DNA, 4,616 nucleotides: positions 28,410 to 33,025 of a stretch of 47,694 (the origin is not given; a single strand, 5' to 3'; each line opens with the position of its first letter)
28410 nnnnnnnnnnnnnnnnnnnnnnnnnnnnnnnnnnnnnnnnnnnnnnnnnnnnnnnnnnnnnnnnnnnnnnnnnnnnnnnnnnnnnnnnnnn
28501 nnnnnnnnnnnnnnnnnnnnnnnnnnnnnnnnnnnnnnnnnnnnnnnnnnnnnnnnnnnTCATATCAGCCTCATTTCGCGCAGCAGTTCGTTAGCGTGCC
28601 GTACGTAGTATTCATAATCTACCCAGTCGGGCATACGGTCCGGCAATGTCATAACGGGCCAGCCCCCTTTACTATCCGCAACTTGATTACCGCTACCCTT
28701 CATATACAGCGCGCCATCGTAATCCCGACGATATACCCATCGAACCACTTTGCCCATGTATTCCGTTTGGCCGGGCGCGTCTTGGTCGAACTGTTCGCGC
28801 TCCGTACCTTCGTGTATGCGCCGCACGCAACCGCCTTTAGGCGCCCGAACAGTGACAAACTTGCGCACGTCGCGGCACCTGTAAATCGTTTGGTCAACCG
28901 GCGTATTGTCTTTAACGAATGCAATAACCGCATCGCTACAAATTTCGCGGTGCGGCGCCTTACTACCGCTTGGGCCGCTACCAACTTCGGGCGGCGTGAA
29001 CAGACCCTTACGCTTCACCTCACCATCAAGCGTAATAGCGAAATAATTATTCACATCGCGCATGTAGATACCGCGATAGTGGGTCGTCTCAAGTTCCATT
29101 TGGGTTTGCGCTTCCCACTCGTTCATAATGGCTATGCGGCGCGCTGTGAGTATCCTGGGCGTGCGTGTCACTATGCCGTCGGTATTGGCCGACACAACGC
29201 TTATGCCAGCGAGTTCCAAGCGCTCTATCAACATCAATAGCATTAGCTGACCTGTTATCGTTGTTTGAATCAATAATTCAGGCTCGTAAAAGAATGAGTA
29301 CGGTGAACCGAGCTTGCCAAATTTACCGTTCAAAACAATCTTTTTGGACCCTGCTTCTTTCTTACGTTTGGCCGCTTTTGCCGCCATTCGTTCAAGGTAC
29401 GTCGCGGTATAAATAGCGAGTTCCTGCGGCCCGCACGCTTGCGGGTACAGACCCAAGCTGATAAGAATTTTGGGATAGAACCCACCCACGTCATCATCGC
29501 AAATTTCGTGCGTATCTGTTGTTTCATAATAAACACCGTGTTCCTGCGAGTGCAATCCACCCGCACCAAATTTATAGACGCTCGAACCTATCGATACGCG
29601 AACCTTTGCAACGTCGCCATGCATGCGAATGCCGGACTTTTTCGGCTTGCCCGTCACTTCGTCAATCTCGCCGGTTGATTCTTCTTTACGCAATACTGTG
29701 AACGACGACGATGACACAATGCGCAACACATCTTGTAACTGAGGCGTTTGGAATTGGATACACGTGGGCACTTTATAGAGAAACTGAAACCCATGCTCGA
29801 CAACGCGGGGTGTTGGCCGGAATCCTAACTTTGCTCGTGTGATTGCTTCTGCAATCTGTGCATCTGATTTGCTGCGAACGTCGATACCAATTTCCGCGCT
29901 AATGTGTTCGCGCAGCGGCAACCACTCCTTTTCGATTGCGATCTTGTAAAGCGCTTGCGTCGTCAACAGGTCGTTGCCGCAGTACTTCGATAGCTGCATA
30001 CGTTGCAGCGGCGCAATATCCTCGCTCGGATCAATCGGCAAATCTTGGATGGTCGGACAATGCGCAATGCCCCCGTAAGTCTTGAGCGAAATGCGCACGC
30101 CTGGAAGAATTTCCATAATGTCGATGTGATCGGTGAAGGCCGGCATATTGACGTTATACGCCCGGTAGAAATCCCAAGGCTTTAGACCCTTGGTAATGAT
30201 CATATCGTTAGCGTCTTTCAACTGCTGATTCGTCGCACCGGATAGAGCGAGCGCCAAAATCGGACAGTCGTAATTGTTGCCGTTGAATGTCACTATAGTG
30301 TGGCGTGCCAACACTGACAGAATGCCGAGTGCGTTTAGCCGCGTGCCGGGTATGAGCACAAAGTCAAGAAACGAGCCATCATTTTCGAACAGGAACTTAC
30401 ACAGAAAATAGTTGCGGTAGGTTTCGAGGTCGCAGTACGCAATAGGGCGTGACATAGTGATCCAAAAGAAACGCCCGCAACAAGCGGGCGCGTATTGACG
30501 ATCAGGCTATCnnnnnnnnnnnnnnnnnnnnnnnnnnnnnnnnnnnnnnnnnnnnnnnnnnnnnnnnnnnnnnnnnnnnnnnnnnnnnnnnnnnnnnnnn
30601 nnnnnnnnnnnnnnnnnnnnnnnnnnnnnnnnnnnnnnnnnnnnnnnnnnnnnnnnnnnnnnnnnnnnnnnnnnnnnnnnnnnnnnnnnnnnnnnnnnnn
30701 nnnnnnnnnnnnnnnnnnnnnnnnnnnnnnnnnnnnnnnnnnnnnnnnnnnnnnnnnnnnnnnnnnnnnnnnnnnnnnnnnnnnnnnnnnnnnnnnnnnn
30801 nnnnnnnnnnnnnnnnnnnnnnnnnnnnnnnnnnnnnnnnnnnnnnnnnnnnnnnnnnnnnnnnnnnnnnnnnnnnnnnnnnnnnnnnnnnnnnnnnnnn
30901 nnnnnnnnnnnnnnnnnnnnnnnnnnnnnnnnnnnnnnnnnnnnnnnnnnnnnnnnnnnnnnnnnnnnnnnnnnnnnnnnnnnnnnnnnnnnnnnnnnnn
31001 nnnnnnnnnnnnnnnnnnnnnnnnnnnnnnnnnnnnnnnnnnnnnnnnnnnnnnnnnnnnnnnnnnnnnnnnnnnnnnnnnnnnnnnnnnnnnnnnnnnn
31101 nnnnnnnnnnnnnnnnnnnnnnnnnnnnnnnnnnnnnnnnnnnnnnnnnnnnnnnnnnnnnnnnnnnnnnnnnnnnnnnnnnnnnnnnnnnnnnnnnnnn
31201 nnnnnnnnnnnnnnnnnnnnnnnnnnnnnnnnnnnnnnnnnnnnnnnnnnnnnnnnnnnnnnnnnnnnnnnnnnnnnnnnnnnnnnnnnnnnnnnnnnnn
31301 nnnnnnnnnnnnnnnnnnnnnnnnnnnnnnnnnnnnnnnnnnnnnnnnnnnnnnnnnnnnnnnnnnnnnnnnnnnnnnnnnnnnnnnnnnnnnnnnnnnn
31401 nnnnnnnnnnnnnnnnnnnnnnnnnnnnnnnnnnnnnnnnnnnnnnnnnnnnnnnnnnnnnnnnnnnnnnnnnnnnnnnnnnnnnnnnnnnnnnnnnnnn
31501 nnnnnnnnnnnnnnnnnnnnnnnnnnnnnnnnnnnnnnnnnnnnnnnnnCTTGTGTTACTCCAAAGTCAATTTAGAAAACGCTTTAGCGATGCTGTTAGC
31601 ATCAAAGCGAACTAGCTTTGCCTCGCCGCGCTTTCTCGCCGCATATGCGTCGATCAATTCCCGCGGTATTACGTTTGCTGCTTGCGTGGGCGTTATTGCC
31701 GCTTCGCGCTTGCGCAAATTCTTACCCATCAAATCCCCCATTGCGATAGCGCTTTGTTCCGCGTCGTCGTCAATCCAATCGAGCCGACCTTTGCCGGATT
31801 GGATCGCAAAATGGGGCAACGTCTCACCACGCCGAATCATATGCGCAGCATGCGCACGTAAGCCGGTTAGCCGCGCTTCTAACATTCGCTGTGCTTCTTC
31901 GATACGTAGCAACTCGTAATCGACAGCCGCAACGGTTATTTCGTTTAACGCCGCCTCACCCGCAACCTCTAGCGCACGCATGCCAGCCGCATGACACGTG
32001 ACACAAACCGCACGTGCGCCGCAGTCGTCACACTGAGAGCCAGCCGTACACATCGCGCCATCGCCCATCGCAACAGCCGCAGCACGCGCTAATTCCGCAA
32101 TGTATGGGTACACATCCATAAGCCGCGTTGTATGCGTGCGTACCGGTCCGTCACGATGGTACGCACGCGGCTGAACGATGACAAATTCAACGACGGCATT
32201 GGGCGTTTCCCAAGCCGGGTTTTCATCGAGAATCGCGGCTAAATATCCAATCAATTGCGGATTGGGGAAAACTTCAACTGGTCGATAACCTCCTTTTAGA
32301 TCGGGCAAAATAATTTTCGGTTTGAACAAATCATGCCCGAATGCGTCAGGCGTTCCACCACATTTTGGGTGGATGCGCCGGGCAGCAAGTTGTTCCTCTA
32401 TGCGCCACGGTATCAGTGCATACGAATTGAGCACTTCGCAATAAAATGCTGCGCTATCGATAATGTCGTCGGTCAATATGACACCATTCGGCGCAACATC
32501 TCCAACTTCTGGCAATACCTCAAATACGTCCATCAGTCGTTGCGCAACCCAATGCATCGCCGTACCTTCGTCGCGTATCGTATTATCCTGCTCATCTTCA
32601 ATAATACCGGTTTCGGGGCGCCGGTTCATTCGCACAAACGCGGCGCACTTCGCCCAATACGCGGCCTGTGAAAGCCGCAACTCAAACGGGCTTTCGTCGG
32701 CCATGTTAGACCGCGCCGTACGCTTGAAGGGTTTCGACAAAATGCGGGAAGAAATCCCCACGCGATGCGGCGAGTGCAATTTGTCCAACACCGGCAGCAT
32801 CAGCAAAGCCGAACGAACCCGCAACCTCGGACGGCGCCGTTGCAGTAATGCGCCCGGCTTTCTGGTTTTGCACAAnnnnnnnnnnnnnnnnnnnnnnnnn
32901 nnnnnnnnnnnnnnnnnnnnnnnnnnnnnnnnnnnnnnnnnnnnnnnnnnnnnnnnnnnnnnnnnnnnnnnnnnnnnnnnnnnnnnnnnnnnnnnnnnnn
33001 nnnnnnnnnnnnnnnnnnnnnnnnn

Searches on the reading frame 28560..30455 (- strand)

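Call 64: search_protein_families(library=phrogs, proteins=[window:28560-30455:-], max_evalue=0.00001)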
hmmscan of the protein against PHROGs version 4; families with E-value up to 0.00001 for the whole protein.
window:28560-30455:- (631 aa): 4 families
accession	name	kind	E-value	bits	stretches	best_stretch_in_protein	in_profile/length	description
phrog_1252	-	DNA, RNA and nucleotide metabolism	5.3e-167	558.3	1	4-628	53-651/663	DNA polymerase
phrog_18505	-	DNA, RNA and nucleotide metabolism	2.1e-20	74.3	1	362-535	31-201/349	DNA polymerase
phrog_4210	-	DNA, RNA and nucleotide metabolism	7.3e-10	38.3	1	4-179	721-880/1304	DNA polymerase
phrog_262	-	DNA, RNA and nucleotide metabolism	5.2e-06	25.8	1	351-435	496-589/856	DNA polymerase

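Call 65: search_protein_families(library=pfam, proteins=[window:28560-30455:-], max_evalue=0.001)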
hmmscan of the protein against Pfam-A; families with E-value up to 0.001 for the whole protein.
window:28560-30455:- (631 aa): 0 families

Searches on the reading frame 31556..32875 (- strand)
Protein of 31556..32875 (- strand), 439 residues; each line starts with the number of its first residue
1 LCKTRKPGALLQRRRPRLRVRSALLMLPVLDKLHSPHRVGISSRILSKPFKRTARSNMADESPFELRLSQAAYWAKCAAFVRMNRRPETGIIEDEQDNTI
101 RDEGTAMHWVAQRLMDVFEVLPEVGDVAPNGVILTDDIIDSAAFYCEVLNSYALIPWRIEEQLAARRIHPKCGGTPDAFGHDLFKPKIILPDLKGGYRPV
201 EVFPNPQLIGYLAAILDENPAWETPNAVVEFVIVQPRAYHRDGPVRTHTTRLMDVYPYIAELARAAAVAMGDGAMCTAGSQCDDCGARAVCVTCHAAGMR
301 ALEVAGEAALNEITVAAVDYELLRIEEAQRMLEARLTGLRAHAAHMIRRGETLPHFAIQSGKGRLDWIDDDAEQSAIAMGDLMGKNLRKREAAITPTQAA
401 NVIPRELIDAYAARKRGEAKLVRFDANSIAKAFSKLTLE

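Call 64: search_protein_families(library=phrogs, proteins=[window:31556-32875:-], max_evalue=0.00001)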
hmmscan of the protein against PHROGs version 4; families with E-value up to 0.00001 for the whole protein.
window:31556-32875:- (439 aa): 1 family
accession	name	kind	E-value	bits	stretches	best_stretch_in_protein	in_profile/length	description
phrog_69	-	DNA, RNA and nucleotide metabolism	2.1e-38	133.6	1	45-426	67-460/501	exonuclease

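Call 65: search_protein_families(library=pfam, proteins=[window:31556-32875:-], max_evalue=0.001)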
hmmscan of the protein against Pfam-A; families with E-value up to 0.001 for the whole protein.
window:31556-32875:- (439 aa): 1 family
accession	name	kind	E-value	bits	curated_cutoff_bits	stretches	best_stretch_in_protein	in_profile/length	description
PF10926.14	DUF2800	-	1.6e-15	57.6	21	1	68-422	6-361/368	Protein of unknown function (DUF2800)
